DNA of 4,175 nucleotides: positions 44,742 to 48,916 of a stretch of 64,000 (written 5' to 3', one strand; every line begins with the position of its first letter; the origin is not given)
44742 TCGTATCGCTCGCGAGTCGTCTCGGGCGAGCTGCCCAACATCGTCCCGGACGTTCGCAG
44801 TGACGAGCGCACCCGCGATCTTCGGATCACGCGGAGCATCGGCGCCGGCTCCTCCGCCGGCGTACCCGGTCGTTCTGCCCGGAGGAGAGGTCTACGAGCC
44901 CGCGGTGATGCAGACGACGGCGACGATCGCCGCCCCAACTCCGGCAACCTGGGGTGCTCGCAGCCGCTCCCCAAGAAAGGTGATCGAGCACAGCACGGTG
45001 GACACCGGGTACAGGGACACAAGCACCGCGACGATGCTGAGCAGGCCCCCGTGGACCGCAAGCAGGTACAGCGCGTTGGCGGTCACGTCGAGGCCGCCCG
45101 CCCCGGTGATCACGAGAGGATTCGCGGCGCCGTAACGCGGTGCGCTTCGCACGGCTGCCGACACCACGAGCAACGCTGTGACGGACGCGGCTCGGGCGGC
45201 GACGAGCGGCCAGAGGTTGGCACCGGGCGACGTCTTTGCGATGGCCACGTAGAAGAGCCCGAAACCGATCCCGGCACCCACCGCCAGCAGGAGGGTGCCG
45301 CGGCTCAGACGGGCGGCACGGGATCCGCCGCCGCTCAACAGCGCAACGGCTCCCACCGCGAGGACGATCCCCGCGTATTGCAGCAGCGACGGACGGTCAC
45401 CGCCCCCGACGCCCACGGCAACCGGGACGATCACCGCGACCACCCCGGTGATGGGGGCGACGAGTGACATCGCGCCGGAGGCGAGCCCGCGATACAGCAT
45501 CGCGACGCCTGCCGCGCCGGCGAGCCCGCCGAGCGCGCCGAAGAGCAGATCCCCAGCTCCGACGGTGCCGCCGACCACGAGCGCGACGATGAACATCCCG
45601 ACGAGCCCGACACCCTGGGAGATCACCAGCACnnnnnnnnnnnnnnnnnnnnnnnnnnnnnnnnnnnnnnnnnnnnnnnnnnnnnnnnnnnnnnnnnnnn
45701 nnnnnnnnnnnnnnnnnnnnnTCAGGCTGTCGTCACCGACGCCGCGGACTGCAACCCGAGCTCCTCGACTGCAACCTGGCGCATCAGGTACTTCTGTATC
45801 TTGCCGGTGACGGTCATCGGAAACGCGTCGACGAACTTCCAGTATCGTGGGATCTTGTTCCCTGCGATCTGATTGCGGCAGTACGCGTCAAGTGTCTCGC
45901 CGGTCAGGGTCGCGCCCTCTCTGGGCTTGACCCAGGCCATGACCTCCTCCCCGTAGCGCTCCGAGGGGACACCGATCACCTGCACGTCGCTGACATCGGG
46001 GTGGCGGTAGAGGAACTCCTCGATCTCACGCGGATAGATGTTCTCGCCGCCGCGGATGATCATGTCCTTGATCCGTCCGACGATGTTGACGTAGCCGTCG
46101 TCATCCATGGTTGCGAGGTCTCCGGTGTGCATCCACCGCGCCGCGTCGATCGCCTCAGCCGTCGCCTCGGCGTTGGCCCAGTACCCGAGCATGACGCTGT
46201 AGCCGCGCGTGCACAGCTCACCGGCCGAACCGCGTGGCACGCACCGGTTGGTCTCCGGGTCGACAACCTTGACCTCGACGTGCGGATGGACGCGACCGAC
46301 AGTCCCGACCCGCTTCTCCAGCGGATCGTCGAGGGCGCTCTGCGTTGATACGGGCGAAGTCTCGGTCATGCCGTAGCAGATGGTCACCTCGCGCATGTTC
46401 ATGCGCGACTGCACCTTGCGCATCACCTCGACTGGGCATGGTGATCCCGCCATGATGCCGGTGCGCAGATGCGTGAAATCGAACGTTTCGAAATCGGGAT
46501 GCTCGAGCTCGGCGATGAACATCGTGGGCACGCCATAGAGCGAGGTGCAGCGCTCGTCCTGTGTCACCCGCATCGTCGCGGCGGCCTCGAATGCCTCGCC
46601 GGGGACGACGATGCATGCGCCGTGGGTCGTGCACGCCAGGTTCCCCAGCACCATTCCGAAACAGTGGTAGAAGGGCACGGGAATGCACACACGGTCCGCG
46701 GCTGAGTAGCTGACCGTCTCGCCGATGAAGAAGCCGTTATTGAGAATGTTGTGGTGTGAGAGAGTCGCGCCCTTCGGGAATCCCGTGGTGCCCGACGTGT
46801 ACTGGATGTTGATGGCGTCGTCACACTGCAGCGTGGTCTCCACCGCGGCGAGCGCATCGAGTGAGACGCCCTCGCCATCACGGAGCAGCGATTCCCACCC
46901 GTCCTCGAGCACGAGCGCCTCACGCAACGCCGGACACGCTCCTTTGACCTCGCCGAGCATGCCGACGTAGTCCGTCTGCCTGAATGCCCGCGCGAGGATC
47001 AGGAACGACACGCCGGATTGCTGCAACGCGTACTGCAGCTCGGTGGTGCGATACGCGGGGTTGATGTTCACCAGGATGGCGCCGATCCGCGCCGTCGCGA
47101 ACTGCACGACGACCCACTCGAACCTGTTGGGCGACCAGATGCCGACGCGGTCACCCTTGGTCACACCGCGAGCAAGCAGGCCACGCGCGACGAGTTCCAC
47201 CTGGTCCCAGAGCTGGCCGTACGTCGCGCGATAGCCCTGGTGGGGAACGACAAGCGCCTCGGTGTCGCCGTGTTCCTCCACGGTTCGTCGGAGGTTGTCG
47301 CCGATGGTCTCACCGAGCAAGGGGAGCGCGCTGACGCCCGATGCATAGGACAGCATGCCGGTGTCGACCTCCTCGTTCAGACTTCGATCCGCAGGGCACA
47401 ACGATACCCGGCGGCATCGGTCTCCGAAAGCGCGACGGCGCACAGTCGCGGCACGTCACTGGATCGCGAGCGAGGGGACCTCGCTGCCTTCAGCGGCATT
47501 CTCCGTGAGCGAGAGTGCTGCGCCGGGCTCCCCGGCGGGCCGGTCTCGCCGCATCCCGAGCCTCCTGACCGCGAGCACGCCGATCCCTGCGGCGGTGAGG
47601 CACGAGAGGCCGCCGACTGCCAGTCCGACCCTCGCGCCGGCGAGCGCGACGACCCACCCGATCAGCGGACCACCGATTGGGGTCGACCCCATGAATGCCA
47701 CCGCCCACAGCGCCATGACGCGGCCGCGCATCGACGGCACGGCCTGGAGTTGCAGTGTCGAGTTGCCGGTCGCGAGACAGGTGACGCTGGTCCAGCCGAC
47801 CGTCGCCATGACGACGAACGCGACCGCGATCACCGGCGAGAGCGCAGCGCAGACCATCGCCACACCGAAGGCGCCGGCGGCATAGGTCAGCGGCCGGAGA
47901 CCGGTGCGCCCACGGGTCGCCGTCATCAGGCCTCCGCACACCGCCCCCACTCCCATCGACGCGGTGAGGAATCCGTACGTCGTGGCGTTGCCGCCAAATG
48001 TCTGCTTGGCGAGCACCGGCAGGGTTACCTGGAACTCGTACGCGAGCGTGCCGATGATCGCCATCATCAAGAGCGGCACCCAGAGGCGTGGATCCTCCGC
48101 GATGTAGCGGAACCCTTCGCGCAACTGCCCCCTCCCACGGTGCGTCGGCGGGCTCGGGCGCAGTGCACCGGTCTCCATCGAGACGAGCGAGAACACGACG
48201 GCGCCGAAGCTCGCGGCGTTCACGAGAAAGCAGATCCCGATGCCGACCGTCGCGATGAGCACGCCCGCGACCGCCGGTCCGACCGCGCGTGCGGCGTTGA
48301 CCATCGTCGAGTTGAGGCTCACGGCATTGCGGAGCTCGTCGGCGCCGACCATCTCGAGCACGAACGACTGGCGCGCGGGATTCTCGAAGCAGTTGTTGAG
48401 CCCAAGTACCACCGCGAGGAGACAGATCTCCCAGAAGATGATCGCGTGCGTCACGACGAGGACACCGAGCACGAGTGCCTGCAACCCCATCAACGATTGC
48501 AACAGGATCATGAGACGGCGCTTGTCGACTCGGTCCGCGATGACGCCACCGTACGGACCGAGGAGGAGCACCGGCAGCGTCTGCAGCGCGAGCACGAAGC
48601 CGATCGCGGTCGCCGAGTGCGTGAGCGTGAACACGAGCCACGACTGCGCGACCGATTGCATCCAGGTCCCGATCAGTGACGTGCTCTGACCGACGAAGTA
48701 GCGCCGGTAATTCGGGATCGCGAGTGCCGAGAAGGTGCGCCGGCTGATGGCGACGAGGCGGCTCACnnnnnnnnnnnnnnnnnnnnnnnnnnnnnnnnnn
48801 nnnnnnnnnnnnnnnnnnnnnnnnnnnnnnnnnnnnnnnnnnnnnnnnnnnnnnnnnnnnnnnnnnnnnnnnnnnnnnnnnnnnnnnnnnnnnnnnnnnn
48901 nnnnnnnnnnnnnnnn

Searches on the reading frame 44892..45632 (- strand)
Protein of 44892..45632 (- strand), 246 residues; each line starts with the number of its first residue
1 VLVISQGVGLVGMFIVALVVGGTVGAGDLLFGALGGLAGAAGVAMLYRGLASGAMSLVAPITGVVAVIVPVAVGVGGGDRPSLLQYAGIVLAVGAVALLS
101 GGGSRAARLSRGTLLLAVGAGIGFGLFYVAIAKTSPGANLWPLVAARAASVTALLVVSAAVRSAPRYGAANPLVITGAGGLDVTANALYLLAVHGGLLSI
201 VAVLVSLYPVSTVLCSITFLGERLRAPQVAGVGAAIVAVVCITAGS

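Call 44: search_protein_families(library=pfam, proteins=[window:44892-45632:-], max_evalue=0.00001)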
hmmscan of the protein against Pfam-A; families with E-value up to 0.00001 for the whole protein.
window:44892-45632:- (246 aa): 1 family
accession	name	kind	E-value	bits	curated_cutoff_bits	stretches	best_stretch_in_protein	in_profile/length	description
PF00892.27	EamA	-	1.7e-11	45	28.2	1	114-243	4-134/135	EamA-like transporter family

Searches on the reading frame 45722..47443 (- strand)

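Call 44: search_protein_families(library=pfam, proteins=[window:45722-47443:-], max_evalue=0.00001)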
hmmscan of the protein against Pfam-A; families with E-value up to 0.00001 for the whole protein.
window:45722-47443:- (573 aa): 2 families
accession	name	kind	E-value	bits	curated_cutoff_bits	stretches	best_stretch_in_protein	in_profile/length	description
PF00501.34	AMP-binding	-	3.3e-100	336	29.9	1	52-422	2-384/384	AMP-binding enzyme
PF13193.12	AMP-binding_C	-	1.3e-16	61.7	24.5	1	473-548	1-76/76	AMP-binding enzyme C-terminal domain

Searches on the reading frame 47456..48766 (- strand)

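Call 44: search_protein_families(library=pfam, proteins=[window:47456-48766:-], max_evalue=0.00001)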
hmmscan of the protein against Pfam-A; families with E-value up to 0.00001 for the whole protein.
window:47456-48766:- (436 aa): 2 families
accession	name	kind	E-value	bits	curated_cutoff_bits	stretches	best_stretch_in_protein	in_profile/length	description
PF05977.19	MFS_3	-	5.6e-62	210.3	27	1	11-397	3-391/524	Transmembrane secretion effector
PF07690.21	MFS_1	-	1.2e-32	113.7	33.4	2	24-331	2-314/347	Major Facilitator Superfamily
